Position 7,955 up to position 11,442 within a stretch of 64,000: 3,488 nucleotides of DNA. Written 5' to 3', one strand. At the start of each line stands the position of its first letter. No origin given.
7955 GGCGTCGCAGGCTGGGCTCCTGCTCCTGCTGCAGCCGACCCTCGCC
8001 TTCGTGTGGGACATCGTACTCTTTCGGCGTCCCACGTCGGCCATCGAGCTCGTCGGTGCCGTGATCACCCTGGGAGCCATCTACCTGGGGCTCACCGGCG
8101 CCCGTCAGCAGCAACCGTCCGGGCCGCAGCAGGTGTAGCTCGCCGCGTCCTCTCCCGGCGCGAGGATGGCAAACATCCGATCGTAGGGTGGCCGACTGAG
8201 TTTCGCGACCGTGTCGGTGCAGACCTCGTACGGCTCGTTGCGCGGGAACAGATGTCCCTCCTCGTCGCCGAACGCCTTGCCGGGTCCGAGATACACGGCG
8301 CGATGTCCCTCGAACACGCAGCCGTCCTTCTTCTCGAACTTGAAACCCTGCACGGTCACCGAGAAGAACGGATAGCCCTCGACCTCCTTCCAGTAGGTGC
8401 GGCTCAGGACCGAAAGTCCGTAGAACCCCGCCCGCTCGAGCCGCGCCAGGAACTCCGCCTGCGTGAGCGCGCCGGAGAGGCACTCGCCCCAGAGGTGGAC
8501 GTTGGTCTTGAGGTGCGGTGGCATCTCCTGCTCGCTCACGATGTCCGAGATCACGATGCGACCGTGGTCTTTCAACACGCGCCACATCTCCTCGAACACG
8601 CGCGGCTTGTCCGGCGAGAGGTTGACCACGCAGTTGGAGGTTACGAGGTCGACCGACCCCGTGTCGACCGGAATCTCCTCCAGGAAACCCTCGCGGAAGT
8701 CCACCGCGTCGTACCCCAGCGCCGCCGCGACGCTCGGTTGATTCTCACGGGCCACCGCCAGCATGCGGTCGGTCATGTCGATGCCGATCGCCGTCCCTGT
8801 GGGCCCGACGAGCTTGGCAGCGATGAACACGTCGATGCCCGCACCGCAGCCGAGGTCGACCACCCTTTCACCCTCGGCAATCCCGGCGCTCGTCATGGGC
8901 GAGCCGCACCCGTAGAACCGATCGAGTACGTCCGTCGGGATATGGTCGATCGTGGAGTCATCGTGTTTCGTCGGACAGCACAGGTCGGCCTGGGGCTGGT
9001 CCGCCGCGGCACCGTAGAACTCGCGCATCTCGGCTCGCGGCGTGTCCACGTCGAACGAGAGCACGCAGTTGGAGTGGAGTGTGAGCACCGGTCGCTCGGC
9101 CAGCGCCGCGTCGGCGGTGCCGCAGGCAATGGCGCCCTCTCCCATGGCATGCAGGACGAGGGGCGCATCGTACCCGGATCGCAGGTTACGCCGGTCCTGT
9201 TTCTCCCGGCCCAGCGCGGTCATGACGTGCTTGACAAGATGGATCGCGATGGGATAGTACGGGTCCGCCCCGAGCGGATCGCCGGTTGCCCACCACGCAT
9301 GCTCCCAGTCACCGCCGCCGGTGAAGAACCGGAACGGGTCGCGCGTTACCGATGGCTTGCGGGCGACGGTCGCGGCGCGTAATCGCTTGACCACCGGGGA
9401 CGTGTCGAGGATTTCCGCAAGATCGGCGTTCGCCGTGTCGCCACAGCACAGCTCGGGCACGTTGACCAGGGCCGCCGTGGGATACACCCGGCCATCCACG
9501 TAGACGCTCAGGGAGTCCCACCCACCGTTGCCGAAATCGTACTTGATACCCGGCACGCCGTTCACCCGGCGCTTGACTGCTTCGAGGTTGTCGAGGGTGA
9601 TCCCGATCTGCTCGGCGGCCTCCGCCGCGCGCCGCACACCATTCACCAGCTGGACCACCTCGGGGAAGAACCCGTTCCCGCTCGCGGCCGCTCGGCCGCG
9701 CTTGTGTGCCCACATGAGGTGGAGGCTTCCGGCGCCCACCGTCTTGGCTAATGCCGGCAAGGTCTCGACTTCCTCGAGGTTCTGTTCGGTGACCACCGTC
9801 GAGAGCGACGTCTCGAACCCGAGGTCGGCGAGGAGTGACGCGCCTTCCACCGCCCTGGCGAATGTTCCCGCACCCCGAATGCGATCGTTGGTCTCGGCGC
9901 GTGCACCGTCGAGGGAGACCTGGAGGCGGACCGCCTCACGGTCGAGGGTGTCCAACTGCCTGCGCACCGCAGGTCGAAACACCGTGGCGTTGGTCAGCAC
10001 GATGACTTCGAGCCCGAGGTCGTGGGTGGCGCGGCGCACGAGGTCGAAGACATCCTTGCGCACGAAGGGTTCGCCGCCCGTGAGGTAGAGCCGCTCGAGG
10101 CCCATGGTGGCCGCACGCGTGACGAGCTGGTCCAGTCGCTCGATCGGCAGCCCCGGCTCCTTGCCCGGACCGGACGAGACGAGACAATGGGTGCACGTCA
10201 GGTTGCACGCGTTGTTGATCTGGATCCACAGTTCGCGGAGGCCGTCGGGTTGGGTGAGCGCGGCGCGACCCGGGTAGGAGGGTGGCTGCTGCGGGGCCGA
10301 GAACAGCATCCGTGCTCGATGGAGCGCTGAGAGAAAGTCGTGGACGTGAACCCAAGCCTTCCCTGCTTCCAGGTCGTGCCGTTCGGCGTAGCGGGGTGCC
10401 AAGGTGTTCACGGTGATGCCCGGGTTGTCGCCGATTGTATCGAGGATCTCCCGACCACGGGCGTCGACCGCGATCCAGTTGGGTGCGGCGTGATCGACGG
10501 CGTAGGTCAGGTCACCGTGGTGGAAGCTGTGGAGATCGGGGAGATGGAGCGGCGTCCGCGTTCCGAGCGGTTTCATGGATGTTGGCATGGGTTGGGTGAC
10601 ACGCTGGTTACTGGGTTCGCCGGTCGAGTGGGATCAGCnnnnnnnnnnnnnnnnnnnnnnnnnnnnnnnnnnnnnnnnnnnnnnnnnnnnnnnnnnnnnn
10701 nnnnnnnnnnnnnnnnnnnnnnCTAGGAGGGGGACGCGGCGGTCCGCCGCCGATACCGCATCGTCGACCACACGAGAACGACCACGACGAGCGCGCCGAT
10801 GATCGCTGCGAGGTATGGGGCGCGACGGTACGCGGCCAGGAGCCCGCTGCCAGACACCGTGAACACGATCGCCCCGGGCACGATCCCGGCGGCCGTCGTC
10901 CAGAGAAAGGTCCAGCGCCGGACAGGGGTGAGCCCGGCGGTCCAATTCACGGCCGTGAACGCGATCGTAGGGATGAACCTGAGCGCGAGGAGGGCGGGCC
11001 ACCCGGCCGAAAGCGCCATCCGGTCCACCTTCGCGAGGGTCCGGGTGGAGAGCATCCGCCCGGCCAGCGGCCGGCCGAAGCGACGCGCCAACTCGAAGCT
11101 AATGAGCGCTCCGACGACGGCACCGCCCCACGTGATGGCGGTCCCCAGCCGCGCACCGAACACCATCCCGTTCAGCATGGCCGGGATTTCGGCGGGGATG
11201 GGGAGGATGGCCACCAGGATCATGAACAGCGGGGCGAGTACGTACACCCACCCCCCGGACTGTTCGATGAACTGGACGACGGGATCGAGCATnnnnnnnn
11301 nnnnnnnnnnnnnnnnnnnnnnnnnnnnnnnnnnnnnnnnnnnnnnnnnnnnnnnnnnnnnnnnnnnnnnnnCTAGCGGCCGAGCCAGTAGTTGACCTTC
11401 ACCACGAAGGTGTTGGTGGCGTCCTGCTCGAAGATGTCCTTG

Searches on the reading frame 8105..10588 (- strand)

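Call 30: search_protein_families(library=pfam, proteins=[window:8105-10588:-], max_evalue=0.0001)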
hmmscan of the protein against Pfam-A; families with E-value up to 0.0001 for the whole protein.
window:8105-10588:- (827 aa): 10 families
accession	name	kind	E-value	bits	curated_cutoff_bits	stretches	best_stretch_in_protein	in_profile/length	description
PF13847.12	Methyltransf_31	-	3.2e-31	108.4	27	1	572-719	3-143/145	Methyltransferase domain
PF04055.27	Radical_SAM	-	2e-24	87.1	29.5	1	123-276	2-161/166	Radical SAM superfamily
PF08241.18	Methyltransf_11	-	2e-17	64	21.2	1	577-680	1-95/95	Methyltransferase domain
PF13649.12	Methyltransf_25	-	4e-16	59.9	27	1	576-676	1-97/97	Methyltransferase domain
PF01209.24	Ubie_methyltran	-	9e-13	48.5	20.1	1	568-690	43-160/233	ubiE/COQ5 methyltransferase family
PF08242.18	Methyltransf_12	-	1.9e-09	38.6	30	1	577-678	1-98/98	Methyltransferase domain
PF13489.12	Methyltransf_23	-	1.8e-08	34.7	27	1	570-723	20-160/164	Methyltransferase domain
PF06325.19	PrmA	-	1.2e-06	28.6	22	1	571-688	160-266/296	Ribosomal protein L11 methyltransferase (PrmA)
PF01135.25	PCMT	-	1.1e-05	25.8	20.3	1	570-643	71-145/210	Protein-L-isoaspartate(D-aspartate) O-methyltransferase (PCMT)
PF13353.11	Fer4_12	-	8.8e-05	23.3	22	0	126-239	13-130/137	4Fe-4S single cluster domain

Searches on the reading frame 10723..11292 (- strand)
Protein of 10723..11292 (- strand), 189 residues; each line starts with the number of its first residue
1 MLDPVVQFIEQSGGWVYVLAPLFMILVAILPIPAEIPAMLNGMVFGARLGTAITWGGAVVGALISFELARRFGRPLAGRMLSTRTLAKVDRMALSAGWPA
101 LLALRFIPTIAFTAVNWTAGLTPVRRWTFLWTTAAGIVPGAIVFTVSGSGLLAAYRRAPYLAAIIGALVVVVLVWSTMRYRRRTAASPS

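Call 30: search_protein_families(library=pfam, proteins=[window:10723-11292:-], max_evalue=0.0001)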
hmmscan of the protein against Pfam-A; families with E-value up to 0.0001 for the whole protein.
window:10723-11292:- (189 aa): 1 family
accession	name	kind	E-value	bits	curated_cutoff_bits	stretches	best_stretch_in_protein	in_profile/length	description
PF09335.16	VTT_dom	-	3.1e-23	83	33.9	1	32-149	1-122/123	VTT domain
